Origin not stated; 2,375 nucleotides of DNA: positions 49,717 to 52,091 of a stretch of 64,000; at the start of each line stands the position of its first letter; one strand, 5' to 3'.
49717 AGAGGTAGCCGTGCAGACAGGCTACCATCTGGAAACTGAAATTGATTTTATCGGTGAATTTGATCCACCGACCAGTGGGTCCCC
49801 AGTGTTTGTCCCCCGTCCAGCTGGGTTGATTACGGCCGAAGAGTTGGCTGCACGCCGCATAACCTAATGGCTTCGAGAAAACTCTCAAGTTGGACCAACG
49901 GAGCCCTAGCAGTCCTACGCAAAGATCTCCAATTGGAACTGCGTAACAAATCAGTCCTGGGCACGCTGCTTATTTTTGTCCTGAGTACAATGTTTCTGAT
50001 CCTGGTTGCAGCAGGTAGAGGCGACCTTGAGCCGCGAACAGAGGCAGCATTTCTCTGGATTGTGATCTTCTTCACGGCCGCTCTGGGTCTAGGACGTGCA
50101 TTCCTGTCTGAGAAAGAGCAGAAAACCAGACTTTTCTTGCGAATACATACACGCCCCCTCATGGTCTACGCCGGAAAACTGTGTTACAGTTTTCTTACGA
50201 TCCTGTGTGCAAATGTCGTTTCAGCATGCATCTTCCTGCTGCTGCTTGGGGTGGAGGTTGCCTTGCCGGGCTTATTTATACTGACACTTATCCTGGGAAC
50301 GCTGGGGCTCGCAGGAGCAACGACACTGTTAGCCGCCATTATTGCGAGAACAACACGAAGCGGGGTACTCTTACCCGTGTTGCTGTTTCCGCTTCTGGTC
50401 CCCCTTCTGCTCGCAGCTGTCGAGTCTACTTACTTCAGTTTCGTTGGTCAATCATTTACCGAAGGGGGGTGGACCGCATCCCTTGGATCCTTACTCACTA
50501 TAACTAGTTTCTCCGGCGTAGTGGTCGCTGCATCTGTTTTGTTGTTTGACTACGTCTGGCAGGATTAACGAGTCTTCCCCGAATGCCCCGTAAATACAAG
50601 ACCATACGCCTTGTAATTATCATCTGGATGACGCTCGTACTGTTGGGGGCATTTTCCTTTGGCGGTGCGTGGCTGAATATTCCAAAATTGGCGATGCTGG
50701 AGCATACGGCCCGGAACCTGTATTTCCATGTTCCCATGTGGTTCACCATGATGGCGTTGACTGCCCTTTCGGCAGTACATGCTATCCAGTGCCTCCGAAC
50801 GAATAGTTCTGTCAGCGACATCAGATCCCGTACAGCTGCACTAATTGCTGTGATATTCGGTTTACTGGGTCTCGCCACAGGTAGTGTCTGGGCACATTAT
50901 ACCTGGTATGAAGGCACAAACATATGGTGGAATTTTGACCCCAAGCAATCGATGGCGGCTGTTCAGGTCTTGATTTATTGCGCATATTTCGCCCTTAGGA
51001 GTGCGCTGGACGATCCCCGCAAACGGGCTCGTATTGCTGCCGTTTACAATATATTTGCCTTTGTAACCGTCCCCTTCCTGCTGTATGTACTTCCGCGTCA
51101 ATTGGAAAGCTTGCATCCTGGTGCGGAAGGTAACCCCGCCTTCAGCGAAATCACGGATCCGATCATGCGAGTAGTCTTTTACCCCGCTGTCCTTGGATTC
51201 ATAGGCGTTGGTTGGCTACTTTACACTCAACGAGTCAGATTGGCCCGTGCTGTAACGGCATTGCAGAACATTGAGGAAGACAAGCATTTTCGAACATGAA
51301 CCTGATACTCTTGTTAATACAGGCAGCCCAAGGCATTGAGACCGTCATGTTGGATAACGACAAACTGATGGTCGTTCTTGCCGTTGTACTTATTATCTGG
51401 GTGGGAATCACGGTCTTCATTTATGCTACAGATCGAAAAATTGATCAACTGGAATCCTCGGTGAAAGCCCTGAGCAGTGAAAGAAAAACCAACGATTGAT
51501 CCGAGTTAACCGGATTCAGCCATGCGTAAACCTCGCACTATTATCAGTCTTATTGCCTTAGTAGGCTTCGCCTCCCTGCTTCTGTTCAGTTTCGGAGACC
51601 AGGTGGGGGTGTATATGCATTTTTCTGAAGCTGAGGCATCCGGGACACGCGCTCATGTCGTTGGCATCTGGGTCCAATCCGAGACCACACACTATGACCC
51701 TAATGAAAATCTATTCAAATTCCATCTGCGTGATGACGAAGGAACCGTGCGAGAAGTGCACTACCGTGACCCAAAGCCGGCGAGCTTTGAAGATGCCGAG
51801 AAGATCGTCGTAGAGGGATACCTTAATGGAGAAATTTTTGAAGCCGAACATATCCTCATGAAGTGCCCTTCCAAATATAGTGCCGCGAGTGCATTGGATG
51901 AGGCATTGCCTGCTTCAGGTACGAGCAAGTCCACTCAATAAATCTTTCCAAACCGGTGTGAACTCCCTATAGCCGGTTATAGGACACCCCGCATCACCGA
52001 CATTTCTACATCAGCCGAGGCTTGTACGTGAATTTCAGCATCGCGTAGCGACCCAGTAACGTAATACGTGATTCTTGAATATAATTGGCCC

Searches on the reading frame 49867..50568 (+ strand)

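Call 4: search_protein_families(library=pfam, proteins=[window:49867-50568:+], max_evalue=0.01)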
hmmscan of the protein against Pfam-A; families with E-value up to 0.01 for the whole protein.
window:49867-50568:+ (233 aa): 3 families
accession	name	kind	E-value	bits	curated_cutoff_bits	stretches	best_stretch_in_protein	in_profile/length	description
PF03379.19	CcmB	-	1.1e-22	81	24.9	1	14-213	2-201/215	CcmB protein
PF12698.13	ABC2_membrane_3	-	2.1e-05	24.2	31.6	1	61-184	166-290/347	ABC-2 family transporter protein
PF01061.29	ABC2_membrane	-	0.00043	20.3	26.9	1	15-177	5-174/211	ABC-2 type transporter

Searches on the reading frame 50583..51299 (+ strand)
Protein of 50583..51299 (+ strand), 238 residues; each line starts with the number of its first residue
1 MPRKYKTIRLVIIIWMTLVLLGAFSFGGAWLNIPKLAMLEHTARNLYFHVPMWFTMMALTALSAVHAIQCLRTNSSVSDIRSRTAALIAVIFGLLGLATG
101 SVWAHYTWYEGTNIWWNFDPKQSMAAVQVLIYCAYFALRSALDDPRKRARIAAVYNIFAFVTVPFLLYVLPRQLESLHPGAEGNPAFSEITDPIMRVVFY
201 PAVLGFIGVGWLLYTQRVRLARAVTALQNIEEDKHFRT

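Call 4: search_protein_families(library=pfam, proteins=[window:50583-51299:+], max_evalue=0.01)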
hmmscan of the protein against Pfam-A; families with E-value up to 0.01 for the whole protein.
window:50583-51299:+ (238 aa): 2 families
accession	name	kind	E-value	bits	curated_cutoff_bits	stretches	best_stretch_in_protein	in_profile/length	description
PF01578.25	Cytochrom_C_asm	-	4.2e-16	59.7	29.9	1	10-169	37-203/212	Cytochrome C assembly protein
PF01733.24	Nucleoside_tran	-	0.00028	20.8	29.8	1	38-105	231-305/309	Nucleoside transporter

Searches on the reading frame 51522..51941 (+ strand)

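Call 4: search_protein_families(library=pfam, proteins=[window:51522-51941:+], max_evalue=0.01)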
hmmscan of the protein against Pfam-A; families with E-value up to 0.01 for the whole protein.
window:51522-51941:+ (139 aa): 1 family
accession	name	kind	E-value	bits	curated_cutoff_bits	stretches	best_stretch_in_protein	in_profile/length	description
PF03100.22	CcmE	-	2.8e-14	53.7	24.6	1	38-121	16-98/99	CcmE domain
